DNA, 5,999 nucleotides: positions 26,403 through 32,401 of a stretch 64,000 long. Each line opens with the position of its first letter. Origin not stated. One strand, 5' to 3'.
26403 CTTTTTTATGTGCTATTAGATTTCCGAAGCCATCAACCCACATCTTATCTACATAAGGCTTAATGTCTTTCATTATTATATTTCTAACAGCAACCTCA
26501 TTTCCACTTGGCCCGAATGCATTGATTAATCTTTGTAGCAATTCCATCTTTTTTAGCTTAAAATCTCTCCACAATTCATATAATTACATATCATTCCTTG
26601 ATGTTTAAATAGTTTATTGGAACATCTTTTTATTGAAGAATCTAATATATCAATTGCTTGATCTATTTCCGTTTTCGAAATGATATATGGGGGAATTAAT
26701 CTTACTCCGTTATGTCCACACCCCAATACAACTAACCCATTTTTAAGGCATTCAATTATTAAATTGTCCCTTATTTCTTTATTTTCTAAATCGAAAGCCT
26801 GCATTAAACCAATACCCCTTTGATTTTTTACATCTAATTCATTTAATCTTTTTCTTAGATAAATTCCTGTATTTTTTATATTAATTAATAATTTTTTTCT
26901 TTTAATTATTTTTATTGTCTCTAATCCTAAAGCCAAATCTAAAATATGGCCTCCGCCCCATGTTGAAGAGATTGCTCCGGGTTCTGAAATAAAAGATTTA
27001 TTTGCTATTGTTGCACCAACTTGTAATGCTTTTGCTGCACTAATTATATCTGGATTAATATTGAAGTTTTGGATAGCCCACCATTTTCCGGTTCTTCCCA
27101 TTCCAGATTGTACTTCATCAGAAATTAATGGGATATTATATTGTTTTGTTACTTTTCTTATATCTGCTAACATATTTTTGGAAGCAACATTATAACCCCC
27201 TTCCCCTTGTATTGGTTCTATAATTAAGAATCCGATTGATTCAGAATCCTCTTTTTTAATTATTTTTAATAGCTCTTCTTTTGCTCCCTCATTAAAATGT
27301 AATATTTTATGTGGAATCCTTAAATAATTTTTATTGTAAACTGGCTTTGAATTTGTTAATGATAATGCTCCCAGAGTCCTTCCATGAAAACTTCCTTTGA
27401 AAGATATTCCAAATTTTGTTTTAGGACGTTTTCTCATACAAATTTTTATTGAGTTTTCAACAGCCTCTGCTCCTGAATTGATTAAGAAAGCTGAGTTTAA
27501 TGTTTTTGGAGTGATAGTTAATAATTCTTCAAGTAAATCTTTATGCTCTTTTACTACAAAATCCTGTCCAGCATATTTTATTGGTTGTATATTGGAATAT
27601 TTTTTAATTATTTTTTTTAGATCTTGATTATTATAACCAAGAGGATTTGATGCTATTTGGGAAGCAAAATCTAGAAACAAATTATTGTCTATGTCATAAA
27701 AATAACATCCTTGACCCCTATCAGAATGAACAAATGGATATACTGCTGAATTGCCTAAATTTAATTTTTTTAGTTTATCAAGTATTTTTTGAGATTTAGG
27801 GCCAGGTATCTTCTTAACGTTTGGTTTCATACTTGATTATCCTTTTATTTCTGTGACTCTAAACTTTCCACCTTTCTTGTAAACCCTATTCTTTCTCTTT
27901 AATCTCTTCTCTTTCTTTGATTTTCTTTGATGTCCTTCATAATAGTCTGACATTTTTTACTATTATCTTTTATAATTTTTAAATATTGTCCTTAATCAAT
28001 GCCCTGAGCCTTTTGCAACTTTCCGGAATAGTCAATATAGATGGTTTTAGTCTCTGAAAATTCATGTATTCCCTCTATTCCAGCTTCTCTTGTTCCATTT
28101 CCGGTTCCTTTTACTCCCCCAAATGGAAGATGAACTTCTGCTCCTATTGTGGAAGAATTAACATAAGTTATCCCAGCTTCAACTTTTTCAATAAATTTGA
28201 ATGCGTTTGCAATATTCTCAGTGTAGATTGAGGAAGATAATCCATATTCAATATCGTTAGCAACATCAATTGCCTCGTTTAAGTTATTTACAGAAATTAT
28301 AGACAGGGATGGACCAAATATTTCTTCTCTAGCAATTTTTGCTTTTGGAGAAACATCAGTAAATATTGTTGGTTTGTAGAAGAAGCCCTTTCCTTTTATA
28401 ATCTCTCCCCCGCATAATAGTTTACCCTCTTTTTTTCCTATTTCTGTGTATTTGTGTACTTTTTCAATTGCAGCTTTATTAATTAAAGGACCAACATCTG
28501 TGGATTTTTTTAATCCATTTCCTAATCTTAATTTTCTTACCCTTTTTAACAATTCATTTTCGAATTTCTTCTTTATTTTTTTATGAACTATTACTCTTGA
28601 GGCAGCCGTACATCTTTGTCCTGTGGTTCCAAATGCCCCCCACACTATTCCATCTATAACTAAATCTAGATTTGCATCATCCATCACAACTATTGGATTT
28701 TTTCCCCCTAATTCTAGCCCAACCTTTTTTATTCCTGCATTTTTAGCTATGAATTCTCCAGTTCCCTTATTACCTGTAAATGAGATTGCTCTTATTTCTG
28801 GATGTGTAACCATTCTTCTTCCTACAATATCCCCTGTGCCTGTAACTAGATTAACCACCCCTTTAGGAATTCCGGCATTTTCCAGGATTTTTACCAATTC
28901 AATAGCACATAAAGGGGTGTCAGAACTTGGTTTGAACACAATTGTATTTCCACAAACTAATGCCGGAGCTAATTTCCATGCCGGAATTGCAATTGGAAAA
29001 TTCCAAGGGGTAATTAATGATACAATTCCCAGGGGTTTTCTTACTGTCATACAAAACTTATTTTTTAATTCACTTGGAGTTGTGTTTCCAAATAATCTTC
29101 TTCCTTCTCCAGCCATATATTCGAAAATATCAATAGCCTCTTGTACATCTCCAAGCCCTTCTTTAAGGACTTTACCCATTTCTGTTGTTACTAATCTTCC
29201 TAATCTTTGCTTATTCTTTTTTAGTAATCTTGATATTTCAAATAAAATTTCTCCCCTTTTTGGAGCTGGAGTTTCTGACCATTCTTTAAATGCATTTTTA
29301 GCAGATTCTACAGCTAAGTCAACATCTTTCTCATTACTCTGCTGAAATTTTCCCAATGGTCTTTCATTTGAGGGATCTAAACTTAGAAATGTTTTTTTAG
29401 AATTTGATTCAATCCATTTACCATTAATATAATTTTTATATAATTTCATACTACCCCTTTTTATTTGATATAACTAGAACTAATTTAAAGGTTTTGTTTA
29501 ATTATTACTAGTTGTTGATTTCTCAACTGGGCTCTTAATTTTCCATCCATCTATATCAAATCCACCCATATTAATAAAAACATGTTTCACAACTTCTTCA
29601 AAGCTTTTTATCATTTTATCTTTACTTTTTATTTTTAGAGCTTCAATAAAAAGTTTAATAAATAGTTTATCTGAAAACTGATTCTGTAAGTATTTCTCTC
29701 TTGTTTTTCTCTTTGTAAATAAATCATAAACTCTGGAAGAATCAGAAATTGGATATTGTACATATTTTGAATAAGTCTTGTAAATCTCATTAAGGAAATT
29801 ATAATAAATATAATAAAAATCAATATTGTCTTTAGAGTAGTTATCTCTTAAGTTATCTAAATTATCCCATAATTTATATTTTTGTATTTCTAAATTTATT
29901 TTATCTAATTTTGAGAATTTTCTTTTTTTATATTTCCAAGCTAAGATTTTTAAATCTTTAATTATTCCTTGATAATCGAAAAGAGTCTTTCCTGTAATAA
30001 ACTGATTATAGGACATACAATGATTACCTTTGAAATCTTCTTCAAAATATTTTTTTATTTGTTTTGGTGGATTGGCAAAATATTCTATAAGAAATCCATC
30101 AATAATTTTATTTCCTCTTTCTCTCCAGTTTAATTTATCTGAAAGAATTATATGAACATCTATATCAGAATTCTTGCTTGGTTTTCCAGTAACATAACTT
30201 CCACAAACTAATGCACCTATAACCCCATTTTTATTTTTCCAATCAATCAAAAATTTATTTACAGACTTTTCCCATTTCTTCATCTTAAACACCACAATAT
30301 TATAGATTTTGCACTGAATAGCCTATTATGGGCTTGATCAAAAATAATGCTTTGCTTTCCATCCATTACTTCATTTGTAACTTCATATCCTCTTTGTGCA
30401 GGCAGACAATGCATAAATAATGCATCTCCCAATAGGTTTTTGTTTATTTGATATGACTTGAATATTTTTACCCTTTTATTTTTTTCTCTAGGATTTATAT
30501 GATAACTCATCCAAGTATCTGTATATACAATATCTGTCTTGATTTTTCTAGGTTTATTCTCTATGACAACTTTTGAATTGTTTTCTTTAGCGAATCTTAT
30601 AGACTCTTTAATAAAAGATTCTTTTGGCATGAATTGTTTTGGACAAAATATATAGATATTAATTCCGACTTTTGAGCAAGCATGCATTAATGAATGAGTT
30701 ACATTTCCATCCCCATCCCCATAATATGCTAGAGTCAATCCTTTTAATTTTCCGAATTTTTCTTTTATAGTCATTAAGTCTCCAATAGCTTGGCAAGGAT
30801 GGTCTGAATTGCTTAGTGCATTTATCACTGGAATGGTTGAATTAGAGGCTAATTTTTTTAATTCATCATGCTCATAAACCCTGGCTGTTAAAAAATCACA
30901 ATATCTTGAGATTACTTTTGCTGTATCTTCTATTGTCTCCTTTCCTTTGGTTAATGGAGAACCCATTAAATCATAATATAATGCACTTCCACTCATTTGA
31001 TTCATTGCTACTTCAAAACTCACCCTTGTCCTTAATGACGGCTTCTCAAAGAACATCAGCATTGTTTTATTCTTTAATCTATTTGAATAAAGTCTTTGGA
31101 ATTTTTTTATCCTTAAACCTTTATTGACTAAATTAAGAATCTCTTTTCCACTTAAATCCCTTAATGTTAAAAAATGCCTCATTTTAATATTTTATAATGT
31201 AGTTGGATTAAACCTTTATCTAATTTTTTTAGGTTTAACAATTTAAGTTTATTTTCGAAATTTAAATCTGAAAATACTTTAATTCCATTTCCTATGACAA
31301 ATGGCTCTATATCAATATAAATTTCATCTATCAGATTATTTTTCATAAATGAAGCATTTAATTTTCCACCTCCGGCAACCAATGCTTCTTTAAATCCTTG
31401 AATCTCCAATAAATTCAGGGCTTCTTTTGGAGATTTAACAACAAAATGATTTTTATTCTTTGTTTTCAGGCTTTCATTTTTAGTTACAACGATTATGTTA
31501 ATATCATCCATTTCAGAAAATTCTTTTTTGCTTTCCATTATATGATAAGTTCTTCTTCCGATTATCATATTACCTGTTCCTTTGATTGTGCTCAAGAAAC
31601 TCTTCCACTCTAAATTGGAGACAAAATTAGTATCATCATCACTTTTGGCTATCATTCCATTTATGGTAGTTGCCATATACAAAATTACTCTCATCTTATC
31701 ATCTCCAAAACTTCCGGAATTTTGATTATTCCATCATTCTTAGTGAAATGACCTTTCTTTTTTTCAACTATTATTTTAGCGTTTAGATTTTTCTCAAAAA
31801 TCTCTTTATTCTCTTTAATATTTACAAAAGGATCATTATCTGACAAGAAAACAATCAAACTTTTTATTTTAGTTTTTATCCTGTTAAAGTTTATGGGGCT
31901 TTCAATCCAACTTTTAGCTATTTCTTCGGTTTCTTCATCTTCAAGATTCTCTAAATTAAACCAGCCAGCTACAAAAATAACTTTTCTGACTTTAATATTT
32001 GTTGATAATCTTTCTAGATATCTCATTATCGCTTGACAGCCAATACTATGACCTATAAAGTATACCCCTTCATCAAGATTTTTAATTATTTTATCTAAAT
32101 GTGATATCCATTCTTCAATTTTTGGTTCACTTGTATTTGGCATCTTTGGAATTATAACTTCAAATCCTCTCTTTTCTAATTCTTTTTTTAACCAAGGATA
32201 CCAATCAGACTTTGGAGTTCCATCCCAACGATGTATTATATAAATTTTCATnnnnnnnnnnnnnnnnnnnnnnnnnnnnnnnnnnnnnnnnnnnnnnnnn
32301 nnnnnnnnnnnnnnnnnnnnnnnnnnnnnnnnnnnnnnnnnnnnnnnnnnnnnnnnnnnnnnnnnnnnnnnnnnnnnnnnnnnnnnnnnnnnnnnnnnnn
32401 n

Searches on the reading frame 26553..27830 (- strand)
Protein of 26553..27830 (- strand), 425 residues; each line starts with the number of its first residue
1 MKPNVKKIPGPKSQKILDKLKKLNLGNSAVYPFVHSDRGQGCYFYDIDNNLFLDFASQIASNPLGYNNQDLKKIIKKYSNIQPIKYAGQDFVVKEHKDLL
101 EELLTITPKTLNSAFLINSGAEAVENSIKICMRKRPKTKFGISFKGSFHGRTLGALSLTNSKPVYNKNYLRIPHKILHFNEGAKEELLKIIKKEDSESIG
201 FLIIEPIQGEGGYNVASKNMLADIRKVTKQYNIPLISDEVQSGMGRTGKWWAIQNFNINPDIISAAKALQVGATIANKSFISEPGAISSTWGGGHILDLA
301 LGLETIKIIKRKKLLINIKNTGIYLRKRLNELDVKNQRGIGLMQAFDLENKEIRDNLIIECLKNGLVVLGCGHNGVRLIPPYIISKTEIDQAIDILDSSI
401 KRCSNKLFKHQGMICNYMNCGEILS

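Call 38: search_protein_families(library=pfam, proteins=[window:26553-27830:-], max_evalue=0.00001)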
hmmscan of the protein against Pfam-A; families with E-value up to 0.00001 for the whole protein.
window:26553-27830:- (425 aa): 1 family
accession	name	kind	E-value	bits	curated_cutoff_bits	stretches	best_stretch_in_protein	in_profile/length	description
PF00202.27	Aminotran_3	-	5.3e-84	282.7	30.5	1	33-398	10-401/403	Aminotransferase class-III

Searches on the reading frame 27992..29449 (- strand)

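Call 38: search_protein_families(library=pfam, proteins=[window:27992-29449:-], max_evalue=0.00001)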
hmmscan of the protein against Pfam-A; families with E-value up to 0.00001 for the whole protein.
window:27992-29449:- (485 aa): 1 family
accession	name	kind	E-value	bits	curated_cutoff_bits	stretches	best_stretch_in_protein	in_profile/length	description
PF00171.27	Aldedh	-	8.6e-173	575.6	23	1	12-470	1-461/461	Aldehyde dehydrogenase family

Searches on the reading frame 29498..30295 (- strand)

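Call 36: search_protein_families(library=pfam, proteins=[window:29498-30295:-], max_evalue=0.00001)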
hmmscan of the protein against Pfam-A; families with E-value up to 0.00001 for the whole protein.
window:29498-30295:- (265 aa): 2 families
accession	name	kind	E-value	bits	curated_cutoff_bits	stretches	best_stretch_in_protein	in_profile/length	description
PF01909.29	NTP_transf_2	-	1.7e-06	28.8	21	1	14-73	3-65/93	Nucleotidyltransferase domain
PF18765.7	Polbeta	-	1.8e-06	28.5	26.9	1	20-60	8-48/93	Polymerase beta, Nucleotidyltransferase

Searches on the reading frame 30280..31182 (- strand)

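Call 36: search_protein_families(library=pfam, proteins=[window:30280-31182:-], max_evalue=0.00001)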
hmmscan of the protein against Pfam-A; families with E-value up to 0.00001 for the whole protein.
window:30280-31182:- (300 aa): 2 families
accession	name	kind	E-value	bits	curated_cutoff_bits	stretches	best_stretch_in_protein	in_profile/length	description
PF02729.26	OTCace_N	-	3.9e-45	154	29.9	1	2-141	1-148/148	Aspartate/ornithine carbamoyltransferase, carbamoyl-P binding domain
PF00185.30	OTCace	-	6.3e-45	153.5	29.4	1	147-297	1-156/157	Aspartate/ornithine carbamoyltransferase, Asp/Orn binding domain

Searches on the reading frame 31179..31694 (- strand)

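Call 36: search_protein_families(library=pfam, proteins=[window:31179-31694:-], max_evalue=0.00001)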
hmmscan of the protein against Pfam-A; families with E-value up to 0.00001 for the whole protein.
window:31179-31694:- (171 aa): 1 family
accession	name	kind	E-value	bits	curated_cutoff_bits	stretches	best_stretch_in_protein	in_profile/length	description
PF01872.23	RibD_C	-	5.1e-15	56.2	24.1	1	3-162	3-195/197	RibD C-terminal domain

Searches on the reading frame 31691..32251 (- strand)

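Call 36: search_protein_families(library=pfam, proteins=[window:31691-32251:-], max_evalue=0.00001)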
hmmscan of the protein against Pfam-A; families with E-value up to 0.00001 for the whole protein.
window:31691-32251:- (186 aa): 3 families
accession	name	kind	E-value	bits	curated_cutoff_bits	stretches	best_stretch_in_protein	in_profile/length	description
PF06821.19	Ser_hydrolase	-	1.6e-24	87.2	22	1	3-184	1-169/172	Serine hydrolase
PF10230.15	LIDHydrolase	-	1.4e-06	28.7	27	0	46-93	66-115/262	Lipid-droplet associated hydrolase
PF00561.26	Abhydrolase_1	-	7.6e-06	26.2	25.8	0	17-115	16-116/245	alpha/beta hydrolase fold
